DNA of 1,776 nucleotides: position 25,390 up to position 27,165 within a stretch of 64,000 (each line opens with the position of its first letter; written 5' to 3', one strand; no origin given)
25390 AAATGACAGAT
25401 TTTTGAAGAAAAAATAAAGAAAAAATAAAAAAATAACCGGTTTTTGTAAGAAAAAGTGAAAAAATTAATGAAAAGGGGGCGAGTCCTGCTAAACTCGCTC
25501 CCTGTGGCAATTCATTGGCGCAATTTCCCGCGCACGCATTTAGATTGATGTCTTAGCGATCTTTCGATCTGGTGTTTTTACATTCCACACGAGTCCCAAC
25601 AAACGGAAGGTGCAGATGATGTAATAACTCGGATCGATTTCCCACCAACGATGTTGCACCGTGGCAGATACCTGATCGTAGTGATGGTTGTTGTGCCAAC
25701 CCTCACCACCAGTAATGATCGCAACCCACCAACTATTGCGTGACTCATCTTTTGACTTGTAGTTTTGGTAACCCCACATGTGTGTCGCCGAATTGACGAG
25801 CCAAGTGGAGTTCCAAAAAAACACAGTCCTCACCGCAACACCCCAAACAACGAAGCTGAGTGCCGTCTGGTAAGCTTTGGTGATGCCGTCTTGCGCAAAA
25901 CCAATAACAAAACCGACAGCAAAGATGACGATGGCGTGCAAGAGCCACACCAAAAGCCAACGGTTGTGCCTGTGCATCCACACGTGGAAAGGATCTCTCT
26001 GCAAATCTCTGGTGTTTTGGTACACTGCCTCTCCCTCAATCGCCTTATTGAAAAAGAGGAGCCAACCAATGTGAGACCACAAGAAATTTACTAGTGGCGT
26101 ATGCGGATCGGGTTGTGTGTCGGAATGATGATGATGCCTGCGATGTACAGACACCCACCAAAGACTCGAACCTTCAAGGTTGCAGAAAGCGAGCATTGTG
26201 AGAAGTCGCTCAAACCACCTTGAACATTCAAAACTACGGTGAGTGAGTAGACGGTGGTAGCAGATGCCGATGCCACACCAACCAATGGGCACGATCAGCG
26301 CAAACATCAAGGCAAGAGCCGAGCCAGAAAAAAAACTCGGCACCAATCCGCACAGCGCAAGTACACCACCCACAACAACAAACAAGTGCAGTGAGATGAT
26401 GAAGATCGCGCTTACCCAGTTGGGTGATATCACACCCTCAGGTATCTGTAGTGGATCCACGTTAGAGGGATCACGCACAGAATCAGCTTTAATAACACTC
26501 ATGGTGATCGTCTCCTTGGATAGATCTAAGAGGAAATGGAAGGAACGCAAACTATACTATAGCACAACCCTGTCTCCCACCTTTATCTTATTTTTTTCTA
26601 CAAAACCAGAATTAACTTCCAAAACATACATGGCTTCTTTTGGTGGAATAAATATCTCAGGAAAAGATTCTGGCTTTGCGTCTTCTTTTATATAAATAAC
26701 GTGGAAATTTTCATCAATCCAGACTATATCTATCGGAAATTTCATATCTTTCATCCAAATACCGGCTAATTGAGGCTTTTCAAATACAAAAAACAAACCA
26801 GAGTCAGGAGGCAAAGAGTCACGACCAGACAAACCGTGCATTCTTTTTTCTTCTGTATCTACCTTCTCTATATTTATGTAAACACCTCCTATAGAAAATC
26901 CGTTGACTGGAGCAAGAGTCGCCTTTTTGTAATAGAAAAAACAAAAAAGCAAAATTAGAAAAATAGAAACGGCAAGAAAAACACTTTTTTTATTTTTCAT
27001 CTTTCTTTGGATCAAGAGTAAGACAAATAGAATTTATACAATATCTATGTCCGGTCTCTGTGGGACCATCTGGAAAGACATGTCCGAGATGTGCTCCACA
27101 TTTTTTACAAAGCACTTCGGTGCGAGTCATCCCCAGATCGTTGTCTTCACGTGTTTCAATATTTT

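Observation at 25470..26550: Horizontally acquired membrane fatty-acid desaturase, plus a membrane cytochrome b5-domain protein elsewhere (37517-37912), in a reduced genome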

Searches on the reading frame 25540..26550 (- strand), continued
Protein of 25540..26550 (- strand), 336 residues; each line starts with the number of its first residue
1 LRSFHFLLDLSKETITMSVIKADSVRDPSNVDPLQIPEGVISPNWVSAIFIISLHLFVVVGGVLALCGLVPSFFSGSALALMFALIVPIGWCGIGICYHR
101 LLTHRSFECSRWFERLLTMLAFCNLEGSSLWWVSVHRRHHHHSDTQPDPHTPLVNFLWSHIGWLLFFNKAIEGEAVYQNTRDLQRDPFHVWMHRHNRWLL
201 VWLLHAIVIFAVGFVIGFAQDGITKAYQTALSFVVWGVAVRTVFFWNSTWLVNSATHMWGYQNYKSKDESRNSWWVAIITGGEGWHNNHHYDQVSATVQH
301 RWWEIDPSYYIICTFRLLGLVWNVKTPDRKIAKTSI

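Call 63: predict_structure(alignment_id=A1)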
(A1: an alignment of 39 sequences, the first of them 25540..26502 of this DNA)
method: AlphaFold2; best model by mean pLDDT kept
length: 320 residues; sequences in the alignment: 39
mean_pLDDT: 87.3   pTM: 0.86
mean pLDDT of the five models: 87.3, 87.0, 86.2, 86.2, 85.7
residues with pLDDT >= 90: 211; 70-90: 68; 50-70: 19; < 50: 22
segments of 3 or more residues with pLDDT < 50: 1-5, 127-135, 316-320
pLDDT, mean of each block of 10 residues (from residue 1): 45 67 86 93 88 87 96 97 97 98 97 94 65 51 77 84 96 98 98 98 97 96 95 86 85 88 95 93 93 98 98 56
secondary structure, 60 per line:
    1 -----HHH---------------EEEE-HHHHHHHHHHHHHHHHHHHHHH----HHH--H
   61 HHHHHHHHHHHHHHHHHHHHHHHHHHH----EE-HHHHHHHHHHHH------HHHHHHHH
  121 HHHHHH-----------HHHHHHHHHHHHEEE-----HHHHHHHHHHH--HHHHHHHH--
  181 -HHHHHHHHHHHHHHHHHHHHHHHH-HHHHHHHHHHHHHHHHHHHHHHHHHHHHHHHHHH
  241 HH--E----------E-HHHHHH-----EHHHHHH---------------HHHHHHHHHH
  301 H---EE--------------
elements in order: E24-27 H29-50 H60-87 H95-106 H113-126 H138-149 E150-152 H158-168 H171-178 H182-205 H207-242 H258-263 H270-275 H291-301

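Call 67: fold_search(model_id=the predicted structure, library=pdb)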
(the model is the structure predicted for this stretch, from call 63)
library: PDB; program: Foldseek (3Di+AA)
matches with E <= 10: 179; with E <= 0.001: 4
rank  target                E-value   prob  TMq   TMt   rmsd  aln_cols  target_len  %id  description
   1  4zyo                  1.5e-11  1.00  0.72  0.77   4.8       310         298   23  Crystal Structure of Human Integral Membrane Stearoyl-CoA Desaturase with Substrate (released 2015-06-17)
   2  4ymk_D                2.2e-11  1.00  0.71  0.73   4.8       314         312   24  Crystal Structure of Stearoyl-Coenzyme A Desaturase 1 (released 2015-06-24)
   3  6wf2_A                2.3e-11  1.00  0.73  0.73   4.6       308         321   25  Crystal structure of mouse SCD1 with a diiron center (released 2020-06-17)
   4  4ymk_A                2.7e-11  1.00  0.72  0.71   4.8       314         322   24  Crystal Structure of Stearoyl-Coenzyme A Desaturase 1 (released 2015-06-24)
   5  8xks_K                4.7e-01  0.38  0.32  0.28  16.8       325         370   11  The cryo-EM structure of Orf2971-FtsHi motor complex (released 2024-12-04)
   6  8xqw_M                6.0e-01  0.28  0.32  0.28  19.5       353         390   12  Cryo-EM structure of the Ycf2-FtsHi motor complex from Chlamydomonas reinhardtii in AMPPNP bound state (released 2024-09-11)
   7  7csr_A                7.6e-01  0.12  0.18  0.15  18.6       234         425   11  Structure of Ephexin4 R676L (released 2021-02-24)
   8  7zde_C                9.6e-01  0.08  0.16  0.11  21.7       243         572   10  IF(apo/as isolated) conformation of CydDC in AMP-PNP(CydD) bound state (Dataset-4) (released 2023-04-19)
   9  7dd6_B                9.6e-01  0.06  0.13  0.07  21.7       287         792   10  Structure of Ca2+/L-Trp-bonnd Calcium-Sensing Receptor in active state (released 2021-06-16)
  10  9lu9_B                1.1e+00  0.09  0.18  0.22  19.1       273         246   16  The chimeric flagellar motor complex between MotA1B1 from Paenibacillus sp. TCA20 and MotAB from E.coli, state 1 (released 2025-04-09)
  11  8evu_D                1.4e+00  0.08  0.17  0.23  18.2       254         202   13  Cryo EM structure of Vibrio cholerae NQR (released 2022-11-16)
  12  8a1t_D                1.5e+00  0.08  0.17  0.22  17.9       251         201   12  Sodium pumping NADH-quinone oxidoreductase (released 2023-06-14)
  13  6dmo_A                1.5e+00  0.02  0.09  0.05  17.7       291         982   14  Cryo-EM structure of human Ptch1 with three mutations L282Q/T500F/P504L (released 2018-07-11)
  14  6ysf_F                1.6e+00  0.08  0.20  0.23  21.6       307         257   14  Structure of the flagellar MotAB stator complex from Clostridium sporogenes (released 2020-08-12)
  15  8a1y_D                1.7e+00  0.07  0.15  0.21  18.3       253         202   13  Sodium pumping NADH-quinone oxidoreductase with inhibitor HQNO (released 2023-06-14)
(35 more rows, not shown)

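Call 85: search_dna_similar(query=window:25540-26502:-, collection=phages, mode=protein, max_rows=8)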
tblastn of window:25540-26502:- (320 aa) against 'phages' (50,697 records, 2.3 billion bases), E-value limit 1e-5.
Records with a match: 2; places in all: 2; records where one place covers at least 80% of the query: 2.
Best place of each record, by identity: <60% 2.
By first word of the organism name: Acinetobacter 2.
By host as written in the record: - 2.
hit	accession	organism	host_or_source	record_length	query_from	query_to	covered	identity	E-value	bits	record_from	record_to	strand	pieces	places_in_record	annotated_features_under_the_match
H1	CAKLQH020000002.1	Acinetobacter phage MD-2021a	not known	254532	58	320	82%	28.7%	6e-18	90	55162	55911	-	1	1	Fatty acid desaturase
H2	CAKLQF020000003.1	Acinetobacter phage MD-2021a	not known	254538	58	320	82%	28.7%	6e-18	90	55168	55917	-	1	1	Fatty acid desaturase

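Call 86: find_related_loci(query=window:25540-26502:-, collection=viral_contigs, flank=5000)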
Query window:25540-26502:- (320 aa) in viral_contigs; peptide patterns used: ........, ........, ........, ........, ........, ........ (x = any residue, [..] = any of these).
20 stretches matched a pattern; 19 encode a relative of the query (tblastn E <= 1e-3); 19 distinct loci.
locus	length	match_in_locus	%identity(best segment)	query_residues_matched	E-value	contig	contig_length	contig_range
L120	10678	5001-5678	31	42-290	2e-34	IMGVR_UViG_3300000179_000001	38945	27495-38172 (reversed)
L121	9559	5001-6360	30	39-296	5e-34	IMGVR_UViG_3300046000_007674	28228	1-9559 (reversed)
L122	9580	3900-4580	29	41-290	3e-32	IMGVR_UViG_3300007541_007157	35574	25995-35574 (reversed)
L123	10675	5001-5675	31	51-291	5e-30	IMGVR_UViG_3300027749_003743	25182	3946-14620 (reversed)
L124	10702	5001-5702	29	37-291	1e-29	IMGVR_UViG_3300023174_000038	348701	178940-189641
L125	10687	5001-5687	31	48-291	2e-29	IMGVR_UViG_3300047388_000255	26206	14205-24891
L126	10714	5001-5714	31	42-291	5e-29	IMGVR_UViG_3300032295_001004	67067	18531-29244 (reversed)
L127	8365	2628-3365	28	28-291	2e-27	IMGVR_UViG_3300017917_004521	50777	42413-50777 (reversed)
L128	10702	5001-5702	28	51-300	4e-26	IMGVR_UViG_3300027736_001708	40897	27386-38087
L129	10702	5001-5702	28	51-300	4e-26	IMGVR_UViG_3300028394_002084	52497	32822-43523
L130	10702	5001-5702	28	51-300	4e-26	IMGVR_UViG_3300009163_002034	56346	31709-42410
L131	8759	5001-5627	32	73-291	1e-25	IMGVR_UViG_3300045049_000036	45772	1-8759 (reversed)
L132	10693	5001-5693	30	47-292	7e-25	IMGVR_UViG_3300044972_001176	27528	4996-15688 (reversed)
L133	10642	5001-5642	27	67-291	6e-25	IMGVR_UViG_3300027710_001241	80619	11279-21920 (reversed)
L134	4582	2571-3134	30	63-290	2e-22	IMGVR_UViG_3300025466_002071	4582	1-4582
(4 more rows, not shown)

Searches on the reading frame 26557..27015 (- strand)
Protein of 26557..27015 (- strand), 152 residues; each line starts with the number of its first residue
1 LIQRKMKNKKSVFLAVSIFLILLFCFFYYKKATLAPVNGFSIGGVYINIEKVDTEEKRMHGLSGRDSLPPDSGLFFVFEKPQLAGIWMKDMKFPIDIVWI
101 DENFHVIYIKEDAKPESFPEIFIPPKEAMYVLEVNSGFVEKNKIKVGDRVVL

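Call 5: search_protein_families(library=pfam, proteins=[window:26557-27015:-], max_evalue=0.01)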
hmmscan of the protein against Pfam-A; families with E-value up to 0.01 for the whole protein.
window:26557-27015:- (152 aa): 1 family
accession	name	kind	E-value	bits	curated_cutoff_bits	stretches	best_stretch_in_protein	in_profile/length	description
PF02643.20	DUF192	-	2.6e-30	104.9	27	1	47-151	1-95/96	Uncharacterized ACR, COG1430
